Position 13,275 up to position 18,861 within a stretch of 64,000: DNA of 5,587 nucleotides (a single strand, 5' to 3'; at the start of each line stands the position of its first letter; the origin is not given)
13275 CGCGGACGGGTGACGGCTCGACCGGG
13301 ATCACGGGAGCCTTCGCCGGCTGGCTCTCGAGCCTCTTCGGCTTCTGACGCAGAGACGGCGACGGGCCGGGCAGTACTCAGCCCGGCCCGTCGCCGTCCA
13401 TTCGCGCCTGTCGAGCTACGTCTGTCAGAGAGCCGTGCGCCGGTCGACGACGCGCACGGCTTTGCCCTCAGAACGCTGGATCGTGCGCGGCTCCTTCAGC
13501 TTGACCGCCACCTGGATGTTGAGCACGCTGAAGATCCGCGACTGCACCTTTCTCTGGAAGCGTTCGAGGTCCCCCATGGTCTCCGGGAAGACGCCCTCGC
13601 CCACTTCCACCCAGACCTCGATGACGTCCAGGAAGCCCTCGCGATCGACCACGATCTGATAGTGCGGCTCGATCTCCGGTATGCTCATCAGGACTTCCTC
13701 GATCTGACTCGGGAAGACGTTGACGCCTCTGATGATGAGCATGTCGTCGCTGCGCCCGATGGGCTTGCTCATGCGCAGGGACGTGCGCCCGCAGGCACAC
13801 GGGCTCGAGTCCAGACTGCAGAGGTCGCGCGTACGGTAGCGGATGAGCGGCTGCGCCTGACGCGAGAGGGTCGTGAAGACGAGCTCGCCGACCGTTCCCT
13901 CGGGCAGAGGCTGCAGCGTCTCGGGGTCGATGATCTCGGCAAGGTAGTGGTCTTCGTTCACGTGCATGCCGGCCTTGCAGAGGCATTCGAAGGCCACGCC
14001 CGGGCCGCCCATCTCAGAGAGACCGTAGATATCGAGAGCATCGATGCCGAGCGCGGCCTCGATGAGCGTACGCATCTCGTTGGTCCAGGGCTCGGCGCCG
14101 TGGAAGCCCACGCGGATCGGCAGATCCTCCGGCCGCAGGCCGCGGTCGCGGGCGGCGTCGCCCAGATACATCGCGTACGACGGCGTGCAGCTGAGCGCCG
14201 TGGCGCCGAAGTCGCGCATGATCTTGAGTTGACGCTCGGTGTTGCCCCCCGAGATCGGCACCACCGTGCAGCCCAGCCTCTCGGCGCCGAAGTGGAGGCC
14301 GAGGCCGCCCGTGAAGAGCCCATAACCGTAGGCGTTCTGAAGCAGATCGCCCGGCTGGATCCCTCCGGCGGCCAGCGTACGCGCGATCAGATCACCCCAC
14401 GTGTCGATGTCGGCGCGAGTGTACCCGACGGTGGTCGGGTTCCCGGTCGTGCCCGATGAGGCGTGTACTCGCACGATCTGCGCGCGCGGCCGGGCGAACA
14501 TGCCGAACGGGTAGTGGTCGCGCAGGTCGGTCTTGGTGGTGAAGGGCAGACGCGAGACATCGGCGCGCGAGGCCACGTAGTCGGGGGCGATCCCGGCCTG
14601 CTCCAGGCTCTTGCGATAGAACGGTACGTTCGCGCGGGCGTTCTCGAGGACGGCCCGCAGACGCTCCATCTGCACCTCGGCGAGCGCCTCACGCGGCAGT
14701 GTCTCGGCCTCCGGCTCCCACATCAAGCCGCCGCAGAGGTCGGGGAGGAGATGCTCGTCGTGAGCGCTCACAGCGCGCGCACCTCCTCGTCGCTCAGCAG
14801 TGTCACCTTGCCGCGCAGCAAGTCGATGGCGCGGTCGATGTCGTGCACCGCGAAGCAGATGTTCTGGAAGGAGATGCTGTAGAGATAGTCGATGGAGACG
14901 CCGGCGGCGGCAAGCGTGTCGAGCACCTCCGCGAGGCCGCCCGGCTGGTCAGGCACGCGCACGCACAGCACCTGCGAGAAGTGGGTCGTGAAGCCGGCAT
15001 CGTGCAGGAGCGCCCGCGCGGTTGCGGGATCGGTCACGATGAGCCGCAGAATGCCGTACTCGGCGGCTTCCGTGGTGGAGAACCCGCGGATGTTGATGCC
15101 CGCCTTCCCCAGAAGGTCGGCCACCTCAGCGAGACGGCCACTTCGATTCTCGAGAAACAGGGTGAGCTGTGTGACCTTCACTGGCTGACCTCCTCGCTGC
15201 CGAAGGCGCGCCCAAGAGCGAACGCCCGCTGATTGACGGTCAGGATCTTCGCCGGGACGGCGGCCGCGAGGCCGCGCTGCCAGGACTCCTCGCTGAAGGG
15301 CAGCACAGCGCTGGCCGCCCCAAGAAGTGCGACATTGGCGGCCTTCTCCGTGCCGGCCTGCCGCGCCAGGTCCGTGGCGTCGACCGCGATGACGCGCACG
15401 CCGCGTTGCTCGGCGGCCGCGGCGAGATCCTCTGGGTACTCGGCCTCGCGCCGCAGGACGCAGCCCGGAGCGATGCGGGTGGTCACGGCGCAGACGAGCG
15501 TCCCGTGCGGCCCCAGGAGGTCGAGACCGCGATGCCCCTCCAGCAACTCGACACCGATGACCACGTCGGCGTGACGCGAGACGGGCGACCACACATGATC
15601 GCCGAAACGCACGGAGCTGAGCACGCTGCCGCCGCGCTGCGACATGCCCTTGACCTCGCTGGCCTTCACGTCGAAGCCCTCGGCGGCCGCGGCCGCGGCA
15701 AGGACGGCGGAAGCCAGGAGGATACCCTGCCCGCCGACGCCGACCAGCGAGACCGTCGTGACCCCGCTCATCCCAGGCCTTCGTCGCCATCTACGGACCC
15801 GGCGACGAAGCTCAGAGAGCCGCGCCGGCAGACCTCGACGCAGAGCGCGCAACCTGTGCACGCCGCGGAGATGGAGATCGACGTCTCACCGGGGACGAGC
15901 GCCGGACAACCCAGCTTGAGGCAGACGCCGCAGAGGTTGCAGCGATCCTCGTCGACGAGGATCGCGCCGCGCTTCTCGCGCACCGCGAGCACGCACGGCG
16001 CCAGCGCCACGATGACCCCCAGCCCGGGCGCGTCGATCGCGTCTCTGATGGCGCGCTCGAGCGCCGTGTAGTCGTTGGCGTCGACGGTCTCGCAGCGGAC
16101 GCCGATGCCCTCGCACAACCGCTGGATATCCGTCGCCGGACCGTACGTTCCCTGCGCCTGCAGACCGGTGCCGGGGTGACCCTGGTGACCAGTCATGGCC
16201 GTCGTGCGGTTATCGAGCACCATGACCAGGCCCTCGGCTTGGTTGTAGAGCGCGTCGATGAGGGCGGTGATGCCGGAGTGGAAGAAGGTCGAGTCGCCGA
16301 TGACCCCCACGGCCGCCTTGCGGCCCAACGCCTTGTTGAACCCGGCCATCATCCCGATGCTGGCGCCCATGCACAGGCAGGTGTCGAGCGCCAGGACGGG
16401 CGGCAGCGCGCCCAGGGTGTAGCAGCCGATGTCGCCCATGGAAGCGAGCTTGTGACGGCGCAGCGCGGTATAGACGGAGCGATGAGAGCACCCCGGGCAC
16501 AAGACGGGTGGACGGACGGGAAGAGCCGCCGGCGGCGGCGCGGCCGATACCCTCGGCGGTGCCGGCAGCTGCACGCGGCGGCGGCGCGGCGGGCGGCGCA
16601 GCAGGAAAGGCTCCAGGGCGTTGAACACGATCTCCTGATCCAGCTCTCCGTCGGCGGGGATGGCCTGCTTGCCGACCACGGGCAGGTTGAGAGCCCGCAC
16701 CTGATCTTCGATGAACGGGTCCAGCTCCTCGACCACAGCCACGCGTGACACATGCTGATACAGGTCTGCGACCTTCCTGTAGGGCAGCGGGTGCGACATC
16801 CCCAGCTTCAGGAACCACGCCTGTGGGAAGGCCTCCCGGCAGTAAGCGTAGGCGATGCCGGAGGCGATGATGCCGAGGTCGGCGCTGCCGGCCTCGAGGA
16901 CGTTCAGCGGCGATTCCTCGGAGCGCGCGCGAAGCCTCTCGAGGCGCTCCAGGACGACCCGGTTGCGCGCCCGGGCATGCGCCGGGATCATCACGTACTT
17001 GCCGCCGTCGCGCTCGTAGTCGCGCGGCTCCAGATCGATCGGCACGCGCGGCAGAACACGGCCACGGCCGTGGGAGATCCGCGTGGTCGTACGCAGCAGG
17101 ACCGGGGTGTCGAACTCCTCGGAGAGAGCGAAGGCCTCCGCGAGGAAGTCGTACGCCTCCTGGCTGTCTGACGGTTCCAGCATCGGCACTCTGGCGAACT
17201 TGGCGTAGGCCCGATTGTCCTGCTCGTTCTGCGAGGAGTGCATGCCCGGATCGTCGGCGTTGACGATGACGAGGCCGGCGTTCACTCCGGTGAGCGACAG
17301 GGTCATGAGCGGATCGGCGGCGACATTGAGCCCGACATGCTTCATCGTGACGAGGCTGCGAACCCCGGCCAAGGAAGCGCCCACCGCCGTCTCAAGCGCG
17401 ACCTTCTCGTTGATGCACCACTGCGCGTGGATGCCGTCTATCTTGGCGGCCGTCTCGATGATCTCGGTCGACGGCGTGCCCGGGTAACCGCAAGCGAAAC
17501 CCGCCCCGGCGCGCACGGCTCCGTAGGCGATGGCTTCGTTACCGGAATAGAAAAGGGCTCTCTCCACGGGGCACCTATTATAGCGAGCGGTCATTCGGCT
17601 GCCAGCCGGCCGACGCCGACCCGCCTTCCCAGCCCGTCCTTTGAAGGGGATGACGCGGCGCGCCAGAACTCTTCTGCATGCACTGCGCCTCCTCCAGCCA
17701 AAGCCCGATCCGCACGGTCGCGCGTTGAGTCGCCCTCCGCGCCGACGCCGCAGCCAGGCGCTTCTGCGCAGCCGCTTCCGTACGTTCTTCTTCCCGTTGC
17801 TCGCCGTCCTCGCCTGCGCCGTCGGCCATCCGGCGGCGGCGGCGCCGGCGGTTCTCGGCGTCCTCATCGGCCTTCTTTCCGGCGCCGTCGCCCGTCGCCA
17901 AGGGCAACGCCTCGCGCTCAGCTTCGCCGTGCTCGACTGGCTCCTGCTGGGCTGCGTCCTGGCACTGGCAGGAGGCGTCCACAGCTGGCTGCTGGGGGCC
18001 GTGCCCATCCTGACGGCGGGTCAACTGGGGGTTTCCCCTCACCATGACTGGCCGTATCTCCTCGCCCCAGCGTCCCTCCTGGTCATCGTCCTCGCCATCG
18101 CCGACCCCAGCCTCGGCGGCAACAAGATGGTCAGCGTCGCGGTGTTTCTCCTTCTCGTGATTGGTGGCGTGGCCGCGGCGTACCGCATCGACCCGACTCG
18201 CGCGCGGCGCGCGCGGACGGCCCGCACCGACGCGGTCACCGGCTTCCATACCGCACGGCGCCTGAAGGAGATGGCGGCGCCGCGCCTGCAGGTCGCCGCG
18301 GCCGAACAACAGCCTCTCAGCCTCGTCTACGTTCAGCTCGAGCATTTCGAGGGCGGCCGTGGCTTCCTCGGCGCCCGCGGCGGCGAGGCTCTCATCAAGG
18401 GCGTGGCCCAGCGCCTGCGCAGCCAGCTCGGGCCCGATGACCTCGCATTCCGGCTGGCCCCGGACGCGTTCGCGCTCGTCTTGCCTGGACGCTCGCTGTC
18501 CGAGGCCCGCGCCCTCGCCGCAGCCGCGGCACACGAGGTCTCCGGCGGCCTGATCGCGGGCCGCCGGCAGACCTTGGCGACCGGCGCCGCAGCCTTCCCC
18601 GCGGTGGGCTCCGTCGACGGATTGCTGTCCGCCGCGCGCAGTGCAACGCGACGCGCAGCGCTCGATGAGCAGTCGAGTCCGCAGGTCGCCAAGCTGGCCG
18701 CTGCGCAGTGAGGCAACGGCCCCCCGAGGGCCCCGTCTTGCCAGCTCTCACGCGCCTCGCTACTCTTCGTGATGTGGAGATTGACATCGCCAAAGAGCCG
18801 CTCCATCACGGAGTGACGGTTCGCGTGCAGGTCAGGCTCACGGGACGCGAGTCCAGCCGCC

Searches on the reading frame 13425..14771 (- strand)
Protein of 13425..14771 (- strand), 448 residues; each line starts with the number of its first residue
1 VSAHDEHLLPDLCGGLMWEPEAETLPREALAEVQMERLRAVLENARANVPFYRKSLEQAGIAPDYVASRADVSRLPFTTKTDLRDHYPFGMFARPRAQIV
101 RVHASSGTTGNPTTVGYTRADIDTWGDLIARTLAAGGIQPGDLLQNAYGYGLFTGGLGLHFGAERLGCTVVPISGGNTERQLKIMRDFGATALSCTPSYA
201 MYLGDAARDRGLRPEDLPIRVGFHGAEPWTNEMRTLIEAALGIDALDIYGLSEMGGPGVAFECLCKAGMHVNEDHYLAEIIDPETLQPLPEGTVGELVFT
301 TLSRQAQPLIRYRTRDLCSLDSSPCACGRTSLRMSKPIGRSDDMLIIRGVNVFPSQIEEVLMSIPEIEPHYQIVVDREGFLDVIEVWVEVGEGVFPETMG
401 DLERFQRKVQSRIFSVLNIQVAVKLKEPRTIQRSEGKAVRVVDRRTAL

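Call 31: search_protein_families(library=pfam, proteins=[window:13425-14771:-], max_evalue=0.0001)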
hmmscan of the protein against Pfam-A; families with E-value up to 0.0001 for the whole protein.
window:13425-14771:- (448 aa): 3 families
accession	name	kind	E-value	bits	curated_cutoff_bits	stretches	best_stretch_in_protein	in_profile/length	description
PF14535.12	AMP-binding_C_2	-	3.3e-32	111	25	1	349-445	1-96/96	AMP-binding enzyme C-terminal domain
PF00501.34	AMP-binding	-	3.5e-12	46.2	29.9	1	36-299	83-374/384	AMP-binding enzyme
PF04443.18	LuxE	-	3.8e-05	23.2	24.9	1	241-340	272-373/391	Acyl-protein synthetase, LuxE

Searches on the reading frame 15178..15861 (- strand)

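Call 83: search_protein_families(library=pfam, proteins=[window:15178-15861:-], max_evalue=0.0001)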
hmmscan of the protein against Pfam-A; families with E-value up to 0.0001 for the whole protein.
window:15178-15861:- (227 aa): 1 family
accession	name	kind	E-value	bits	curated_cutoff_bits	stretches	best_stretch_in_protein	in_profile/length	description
PF01558.24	POR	-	1.8e-33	116.6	27.4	1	43-218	1-172/173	Pyruvate ferredoxin/flavodoxin oxidoreductase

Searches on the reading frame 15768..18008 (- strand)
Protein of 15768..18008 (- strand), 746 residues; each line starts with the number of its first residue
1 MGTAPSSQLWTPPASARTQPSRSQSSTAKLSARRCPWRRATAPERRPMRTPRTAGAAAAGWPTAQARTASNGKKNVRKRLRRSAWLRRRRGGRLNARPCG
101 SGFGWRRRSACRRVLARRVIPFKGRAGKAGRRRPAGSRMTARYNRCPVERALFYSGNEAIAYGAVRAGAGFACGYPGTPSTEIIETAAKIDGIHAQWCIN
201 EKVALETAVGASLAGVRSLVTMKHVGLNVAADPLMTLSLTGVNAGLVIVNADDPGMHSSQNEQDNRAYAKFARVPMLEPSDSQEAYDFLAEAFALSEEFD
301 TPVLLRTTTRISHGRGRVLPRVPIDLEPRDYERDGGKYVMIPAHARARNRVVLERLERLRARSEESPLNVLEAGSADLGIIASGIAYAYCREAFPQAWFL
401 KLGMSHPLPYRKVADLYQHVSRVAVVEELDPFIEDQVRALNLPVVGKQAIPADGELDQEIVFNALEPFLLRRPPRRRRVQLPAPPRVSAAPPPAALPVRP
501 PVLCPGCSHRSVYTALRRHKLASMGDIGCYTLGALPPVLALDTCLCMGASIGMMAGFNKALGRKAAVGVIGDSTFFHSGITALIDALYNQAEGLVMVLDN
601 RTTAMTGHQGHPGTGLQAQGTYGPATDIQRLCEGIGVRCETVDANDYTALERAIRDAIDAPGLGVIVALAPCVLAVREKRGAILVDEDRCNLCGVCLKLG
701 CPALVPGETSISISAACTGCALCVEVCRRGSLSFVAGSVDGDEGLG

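Call 31: search_protein_families(library=pfam, proteins=[window:15768-18008:-], max_evalue=0.0001)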
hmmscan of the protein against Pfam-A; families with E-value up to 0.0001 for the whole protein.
window:15768-18008:- (746 aa): 4 families
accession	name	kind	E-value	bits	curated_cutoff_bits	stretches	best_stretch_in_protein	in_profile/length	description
PF02775.26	TPP_enzyme_C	-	6.1e-18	65.5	21.9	1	526-666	1-149/151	Thiamine pyrophosphate enzyme, C-terminal TPP binding domain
PF01855.24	POR_N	-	1.1e-13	51.9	27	1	163-318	2-165/231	Pyruvate flavodoxin/ferredoxin oxidoreductase, thiamine diP-bdg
PF00037.32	Fer4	-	3.3e-05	23.9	21.1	0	716-730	7-21/24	4Fe-4S binding domain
PF12797.12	Fer4_2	-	5.5e-05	23.3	24.5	0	682-703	2-22/22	4Fe-4S binding domain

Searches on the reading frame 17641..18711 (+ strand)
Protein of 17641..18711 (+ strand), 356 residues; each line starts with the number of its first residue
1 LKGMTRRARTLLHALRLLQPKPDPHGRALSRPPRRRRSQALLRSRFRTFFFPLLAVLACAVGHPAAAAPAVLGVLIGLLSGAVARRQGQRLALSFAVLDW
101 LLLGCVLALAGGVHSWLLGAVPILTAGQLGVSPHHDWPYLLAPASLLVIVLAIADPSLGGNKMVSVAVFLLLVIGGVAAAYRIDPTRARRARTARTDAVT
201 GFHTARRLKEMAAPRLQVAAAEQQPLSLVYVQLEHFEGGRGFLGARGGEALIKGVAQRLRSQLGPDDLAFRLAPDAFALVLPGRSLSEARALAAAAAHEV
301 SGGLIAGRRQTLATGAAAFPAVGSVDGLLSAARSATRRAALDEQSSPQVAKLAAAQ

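Call 31: search_protein_families(library=pfam, proteins=[window:17641-18711:+], max_evalue=0.0001)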
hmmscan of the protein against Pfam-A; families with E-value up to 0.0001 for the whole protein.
window:17641-18711:+ (356 aa): 1 family
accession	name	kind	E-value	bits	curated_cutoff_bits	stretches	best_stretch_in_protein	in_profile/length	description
PF00990.26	GGDEF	-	2.4e-15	57.1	23.8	1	195-338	2-153/161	Diguanylate cyclase, GGDEF domain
